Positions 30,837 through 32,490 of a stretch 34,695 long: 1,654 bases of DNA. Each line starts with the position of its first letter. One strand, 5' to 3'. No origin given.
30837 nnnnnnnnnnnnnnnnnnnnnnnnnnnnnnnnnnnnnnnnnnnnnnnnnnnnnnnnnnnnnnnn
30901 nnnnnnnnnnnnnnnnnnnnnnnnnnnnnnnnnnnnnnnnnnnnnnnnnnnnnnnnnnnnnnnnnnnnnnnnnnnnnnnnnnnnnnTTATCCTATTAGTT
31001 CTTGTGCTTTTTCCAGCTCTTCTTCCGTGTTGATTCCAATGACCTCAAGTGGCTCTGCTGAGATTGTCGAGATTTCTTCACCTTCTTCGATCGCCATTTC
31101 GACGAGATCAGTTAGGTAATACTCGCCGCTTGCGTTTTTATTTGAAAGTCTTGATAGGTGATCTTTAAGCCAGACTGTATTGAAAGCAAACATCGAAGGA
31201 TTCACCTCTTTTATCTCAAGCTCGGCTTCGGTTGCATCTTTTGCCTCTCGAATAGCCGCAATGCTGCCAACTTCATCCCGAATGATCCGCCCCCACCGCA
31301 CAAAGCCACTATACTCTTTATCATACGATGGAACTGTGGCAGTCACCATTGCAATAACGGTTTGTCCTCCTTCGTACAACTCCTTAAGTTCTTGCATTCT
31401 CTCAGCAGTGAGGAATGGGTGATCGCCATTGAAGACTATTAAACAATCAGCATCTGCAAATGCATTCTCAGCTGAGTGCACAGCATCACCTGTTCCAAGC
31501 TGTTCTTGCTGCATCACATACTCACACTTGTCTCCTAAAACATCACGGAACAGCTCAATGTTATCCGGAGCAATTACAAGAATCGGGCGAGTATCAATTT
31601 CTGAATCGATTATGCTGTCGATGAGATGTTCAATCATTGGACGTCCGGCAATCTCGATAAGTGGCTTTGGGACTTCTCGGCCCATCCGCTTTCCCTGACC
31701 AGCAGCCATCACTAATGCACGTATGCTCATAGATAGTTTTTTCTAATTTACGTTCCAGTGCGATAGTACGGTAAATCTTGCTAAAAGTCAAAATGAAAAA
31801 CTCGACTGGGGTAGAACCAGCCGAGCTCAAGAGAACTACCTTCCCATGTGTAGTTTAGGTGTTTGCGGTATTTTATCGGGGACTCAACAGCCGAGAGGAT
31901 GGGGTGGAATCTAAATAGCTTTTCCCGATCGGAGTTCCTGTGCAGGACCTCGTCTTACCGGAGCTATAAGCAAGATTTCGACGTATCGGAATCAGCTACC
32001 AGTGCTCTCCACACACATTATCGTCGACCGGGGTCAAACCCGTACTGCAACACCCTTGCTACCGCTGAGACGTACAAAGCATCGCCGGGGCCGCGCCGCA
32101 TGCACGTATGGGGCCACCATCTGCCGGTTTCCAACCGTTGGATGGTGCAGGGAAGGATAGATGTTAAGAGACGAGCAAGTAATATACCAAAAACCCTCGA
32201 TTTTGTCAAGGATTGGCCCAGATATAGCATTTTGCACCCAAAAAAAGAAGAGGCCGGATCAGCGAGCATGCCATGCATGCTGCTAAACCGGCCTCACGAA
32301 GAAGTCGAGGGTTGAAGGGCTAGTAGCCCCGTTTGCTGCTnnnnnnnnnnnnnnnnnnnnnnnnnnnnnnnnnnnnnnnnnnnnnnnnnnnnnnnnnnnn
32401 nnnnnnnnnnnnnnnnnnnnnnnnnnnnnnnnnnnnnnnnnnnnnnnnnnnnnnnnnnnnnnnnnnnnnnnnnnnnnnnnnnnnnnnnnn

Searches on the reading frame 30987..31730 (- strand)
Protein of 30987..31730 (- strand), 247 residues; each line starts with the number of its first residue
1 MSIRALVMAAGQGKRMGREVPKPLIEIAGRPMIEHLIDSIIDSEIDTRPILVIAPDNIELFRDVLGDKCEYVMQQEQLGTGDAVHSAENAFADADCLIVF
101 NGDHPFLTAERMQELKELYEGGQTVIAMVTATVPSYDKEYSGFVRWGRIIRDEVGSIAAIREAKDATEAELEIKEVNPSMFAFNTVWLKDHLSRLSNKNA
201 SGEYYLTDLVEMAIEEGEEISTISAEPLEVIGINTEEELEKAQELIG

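Call 40: search_protein_families(library=pfam, proteins=[window:30987-31730:-], max_evalue=0.001)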
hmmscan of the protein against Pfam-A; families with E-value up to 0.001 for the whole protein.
window:30987-31730:- (247 aa): 4 families
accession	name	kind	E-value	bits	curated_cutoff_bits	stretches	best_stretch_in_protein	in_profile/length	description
PF12804.13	NTP_transf_3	-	5.1e-20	72.7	27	1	5-130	1-123/160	MobA-like NTP transferase domain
PF00483.29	NTP_transferase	-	2.5e-16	60.4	21.2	1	5-220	2-216/245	Nucleotidyl transferase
PF01128.25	IspD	-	9.5e-14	52.1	27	1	4-129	2-128/221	2-C-methyl-D-erythritol 4-phosphate cytidylyltransferase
PF02348.25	CTP_transf_3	-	1e-06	29.2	22.6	1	22-120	16-115/217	Cytidylyltransferase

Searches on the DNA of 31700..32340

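Call 74: search_rna_families(source=window, start=31700, end=32340, threshold=evalue, max_evalue=1)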
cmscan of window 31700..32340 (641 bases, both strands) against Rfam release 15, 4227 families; matches with E-value up to 1: 0.
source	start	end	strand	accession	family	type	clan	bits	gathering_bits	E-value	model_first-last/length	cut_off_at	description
